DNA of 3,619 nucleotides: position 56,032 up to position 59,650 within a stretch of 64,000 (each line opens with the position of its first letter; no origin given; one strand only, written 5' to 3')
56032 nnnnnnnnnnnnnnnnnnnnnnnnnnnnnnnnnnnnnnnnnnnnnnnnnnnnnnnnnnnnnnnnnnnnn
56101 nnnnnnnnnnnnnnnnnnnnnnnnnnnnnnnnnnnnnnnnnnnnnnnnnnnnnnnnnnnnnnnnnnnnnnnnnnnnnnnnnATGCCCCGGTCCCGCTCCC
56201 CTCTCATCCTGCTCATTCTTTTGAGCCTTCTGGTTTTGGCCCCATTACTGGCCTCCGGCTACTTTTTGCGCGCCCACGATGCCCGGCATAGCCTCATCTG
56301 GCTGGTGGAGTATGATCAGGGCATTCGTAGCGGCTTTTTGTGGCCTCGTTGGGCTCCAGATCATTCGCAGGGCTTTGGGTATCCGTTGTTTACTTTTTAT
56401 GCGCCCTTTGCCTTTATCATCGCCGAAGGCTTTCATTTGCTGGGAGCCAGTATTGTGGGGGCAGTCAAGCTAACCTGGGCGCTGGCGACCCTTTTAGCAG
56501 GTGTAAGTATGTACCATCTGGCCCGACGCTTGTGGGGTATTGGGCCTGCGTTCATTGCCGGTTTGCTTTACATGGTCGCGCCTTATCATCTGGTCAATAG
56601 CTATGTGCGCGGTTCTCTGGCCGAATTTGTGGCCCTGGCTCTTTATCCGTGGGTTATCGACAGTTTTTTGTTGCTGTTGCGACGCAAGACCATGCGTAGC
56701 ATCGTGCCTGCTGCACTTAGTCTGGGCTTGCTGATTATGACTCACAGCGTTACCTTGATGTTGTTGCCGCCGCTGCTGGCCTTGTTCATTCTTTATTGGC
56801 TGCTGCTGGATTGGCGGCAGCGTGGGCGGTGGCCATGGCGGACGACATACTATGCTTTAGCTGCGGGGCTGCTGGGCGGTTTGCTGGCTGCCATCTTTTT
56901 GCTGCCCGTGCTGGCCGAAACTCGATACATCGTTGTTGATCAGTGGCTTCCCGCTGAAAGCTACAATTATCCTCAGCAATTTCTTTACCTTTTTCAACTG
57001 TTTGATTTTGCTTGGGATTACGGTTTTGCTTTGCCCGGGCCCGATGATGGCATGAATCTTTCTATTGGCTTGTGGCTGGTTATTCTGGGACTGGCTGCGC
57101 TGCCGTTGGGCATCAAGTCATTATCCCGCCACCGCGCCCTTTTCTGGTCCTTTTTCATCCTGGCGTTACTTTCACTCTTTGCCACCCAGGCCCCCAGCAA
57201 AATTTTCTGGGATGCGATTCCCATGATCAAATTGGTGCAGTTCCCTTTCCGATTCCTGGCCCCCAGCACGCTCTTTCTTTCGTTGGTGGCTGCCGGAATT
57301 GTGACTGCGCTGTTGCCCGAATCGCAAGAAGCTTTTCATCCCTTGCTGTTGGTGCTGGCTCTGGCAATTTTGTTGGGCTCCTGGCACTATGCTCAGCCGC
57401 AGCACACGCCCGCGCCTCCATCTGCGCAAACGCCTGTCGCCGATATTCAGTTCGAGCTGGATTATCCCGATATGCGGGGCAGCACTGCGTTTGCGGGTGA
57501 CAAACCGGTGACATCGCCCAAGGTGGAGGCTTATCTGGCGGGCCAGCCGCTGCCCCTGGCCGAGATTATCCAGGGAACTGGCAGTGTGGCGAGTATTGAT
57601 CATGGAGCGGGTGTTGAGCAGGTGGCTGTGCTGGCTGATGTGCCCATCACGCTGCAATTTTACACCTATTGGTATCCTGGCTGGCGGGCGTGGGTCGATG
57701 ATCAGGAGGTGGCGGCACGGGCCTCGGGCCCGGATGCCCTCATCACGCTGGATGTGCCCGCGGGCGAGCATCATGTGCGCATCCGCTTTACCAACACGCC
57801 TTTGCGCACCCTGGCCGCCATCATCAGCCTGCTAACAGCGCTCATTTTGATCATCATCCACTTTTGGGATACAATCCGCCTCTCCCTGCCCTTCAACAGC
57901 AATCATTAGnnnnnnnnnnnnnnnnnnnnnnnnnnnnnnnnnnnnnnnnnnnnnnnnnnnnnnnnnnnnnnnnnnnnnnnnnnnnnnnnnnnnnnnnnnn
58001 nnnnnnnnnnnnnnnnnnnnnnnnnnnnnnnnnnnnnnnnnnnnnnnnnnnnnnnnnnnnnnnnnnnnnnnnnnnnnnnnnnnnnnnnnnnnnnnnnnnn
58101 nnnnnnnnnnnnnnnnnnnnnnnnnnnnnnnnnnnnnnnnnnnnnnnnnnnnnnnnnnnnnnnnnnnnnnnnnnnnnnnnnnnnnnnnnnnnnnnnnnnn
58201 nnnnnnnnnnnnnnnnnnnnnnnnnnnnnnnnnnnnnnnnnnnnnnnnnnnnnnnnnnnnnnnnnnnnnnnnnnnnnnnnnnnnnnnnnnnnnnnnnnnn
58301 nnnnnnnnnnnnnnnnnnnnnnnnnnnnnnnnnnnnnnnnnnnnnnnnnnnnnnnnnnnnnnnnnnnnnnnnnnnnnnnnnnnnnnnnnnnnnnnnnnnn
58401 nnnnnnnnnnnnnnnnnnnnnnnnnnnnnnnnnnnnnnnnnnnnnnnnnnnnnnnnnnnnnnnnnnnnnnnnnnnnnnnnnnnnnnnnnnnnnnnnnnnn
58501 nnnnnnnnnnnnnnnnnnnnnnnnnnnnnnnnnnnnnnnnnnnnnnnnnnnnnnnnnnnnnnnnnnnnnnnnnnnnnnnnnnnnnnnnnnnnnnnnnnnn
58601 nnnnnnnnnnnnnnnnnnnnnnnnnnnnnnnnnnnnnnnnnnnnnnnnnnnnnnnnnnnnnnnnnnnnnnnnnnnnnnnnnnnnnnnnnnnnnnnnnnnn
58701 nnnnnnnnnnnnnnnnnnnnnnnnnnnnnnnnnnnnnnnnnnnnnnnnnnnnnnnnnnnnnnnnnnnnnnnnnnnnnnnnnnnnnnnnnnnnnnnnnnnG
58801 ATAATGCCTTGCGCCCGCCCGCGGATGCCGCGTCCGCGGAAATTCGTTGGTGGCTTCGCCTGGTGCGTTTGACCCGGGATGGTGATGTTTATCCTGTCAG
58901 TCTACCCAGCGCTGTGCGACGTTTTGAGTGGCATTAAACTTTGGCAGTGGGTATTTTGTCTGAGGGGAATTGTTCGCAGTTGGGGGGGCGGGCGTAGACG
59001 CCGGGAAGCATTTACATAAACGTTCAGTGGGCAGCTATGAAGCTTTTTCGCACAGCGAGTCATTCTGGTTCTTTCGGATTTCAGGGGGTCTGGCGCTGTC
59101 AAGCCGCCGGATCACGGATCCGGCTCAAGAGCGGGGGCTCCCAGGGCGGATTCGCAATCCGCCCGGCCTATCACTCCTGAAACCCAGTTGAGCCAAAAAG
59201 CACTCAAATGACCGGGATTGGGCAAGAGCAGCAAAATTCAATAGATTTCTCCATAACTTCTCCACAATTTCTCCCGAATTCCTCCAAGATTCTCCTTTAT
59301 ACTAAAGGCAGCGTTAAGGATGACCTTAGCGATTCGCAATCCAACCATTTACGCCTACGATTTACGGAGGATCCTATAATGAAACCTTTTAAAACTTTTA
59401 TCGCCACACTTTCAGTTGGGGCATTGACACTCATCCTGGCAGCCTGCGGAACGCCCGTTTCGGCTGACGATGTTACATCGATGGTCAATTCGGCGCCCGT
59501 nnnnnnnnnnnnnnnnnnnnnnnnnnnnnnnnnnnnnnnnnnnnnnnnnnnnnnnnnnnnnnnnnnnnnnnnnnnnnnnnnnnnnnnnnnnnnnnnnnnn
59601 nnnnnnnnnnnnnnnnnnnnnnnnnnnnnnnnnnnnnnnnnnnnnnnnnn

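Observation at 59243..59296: Five-fold TTCTCC array at helical-turn (11-bp) spacing upstream of the DUF2202 lipoprotein gene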

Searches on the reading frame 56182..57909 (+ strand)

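Call 7: search_protein_families(library=pfam, proteins=[window:56182-57909:+])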
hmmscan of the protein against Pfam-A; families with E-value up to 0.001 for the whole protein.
window:56182-57909:+ (575 aa): 2 families
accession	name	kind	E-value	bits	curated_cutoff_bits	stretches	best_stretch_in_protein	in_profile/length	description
PF10131.15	PTPS_related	-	3.9e-17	62.4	26.4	1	70-435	1-337/621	6-pyruvoyl-tetrahydropterin synthase related domain; membrane protein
PF09586.16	YfhO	-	6.8e-06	25.2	28.5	0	499-547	787-834/835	Bacterial membrane protein YfhO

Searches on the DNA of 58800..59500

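Call 6: search_rna_families(source=window, start=58800, end=59500, threshold=evalue, max_evalue=10)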
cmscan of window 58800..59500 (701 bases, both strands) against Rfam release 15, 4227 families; matches with E-value up to 10: 2.
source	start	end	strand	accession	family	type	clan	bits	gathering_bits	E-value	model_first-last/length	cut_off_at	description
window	59098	59172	-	RF00974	mir-607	Gene; miRNA;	-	17.2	94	3.2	1-91/91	no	mir-607 microRNA precursor family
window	59044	59058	+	RF02939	COG2908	Cis-reg;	-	12.8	58.7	4.2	26-40/45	no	COG2908 RNA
